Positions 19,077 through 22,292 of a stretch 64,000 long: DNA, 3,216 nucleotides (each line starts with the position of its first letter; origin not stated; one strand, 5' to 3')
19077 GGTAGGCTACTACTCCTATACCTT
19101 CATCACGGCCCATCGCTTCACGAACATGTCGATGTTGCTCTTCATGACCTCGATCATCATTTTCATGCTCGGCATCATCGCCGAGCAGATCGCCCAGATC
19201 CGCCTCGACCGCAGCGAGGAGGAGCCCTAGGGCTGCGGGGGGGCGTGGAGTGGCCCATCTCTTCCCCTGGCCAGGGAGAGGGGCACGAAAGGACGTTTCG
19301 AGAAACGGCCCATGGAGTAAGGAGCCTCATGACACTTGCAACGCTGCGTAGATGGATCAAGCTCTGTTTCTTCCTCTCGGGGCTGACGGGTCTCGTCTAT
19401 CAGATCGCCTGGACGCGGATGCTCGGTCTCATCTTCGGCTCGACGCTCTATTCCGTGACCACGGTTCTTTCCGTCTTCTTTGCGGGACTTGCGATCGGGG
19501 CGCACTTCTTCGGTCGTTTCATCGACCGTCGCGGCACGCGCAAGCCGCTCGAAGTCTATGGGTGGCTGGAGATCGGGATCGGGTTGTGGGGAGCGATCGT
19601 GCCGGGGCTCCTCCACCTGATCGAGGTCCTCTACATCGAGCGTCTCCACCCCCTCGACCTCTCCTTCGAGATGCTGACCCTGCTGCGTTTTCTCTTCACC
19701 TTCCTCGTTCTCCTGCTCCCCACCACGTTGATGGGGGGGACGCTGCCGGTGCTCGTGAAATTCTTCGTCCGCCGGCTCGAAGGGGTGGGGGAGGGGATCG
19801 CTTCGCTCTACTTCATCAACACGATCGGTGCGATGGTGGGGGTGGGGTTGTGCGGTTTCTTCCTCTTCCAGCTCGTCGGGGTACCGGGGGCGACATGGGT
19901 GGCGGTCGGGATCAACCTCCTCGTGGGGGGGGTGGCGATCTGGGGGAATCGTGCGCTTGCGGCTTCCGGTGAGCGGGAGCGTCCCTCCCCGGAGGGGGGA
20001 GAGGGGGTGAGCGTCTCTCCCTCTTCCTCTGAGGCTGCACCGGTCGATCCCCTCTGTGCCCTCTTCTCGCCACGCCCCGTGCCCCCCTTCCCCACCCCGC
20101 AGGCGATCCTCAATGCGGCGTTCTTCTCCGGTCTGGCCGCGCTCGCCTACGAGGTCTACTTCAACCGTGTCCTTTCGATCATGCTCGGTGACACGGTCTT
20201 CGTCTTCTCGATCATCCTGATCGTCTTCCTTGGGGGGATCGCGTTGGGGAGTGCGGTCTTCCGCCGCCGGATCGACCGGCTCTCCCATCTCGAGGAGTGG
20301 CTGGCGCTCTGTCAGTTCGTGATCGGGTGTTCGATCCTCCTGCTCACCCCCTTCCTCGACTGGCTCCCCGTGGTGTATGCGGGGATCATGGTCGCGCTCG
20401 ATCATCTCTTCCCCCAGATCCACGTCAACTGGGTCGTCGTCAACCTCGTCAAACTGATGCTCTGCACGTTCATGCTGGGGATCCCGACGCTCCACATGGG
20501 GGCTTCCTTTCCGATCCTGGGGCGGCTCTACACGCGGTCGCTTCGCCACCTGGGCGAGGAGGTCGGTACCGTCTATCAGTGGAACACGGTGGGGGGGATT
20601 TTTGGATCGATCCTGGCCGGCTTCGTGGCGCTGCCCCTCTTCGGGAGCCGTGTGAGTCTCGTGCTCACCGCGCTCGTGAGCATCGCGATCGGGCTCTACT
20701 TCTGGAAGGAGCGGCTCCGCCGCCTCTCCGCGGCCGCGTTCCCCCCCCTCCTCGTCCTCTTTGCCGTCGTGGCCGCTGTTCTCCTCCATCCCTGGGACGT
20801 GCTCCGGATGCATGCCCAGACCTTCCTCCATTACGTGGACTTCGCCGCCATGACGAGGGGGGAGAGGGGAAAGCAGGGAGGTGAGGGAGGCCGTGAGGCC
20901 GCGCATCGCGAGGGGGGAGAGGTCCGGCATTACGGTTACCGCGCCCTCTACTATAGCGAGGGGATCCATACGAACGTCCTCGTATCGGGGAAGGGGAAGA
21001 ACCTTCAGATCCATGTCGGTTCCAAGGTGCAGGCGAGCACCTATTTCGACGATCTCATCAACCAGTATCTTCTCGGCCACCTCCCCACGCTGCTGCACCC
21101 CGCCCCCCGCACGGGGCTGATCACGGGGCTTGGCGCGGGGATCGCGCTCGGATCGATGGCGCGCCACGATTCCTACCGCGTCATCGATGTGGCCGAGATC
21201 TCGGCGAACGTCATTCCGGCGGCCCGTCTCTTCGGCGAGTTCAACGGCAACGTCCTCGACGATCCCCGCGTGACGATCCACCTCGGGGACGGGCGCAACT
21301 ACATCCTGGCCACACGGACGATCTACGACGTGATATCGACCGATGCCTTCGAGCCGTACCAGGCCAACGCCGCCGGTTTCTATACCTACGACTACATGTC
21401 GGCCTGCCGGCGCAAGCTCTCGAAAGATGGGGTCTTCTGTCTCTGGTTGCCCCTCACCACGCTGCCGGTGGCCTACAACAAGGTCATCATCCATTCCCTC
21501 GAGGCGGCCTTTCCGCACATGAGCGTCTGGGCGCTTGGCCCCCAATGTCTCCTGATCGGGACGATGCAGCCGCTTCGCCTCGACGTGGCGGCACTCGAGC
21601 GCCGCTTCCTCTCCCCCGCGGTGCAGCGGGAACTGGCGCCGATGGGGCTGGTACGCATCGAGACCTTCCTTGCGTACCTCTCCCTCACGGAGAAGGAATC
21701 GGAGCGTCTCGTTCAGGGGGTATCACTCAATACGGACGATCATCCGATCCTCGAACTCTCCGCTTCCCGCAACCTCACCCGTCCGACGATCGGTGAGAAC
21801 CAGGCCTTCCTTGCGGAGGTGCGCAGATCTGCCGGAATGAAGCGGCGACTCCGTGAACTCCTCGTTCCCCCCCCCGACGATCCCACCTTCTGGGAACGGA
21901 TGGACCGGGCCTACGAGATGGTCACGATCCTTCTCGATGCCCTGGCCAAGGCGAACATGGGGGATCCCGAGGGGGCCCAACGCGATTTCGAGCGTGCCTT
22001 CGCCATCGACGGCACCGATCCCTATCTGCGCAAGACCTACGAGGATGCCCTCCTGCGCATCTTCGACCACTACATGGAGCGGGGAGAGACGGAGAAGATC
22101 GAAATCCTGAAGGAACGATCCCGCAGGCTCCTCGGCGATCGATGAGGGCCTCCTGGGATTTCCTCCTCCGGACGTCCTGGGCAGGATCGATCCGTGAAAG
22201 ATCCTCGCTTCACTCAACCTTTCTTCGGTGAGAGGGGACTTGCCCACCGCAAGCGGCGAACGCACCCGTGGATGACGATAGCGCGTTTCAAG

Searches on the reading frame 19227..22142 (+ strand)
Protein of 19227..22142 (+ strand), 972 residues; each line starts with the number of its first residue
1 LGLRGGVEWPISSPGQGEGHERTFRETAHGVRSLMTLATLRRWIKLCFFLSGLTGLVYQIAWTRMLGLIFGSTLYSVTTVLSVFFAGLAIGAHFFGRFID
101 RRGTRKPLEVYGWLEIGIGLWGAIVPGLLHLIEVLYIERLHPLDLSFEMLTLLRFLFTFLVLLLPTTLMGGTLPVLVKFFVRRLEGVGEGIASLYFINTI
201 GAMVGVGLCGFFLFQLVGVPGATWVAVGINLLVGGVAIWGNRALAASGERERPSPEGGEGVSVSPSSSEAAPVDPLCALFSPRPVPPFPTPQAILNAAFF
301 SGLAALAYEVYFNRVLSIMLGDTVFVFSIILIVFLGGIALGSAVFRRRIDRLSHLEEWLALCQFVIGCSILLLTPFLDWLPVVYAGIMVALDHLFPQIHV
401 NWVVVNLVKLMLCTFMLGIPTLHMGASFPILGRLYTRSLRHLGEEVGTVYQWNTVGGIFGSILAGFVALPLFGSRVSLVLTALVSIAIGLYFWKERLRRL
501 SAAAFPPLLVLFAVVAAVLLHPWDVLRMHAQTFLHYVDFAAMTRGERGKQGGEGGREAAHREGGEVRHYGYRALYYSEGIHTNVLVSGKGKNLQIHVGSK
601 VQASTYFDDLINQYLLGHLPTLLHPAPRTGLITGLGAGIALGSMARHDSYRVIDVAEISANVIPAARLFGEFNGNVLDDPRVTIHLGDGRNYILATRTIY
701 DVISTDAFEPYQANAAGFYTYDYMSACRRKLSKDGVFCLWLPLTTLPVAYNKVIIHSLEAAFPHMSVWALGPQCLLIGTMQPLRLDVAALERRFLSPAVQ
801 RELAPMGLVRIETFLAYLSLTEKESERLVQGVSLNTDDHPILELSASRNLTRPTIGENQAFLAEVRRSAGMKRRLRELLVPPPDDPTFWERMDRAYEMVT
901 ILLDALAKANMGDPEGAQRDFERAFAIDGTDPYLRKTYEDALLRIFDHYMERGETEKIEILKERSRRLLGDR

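Call 44: search_protein_families(library=pfam, proteins=[window:19227-22142:+], max_evalue=0.00001)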
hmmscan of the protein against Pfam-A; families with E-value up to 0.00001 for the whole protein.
window:19227-22142:+ (972 aa): 2 families
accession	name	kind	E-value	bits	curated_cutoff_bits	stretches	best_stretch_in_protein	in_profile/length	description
PF01564.23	Spermine_synth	-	1e-17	64.7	22.9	1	613-740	5-131/186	Spermine/spermidine synthase domain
PF07690.21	MFS_1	-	2.2e-09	37.1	33.4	1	46-389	3-302/347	Major Facilitator Superfamily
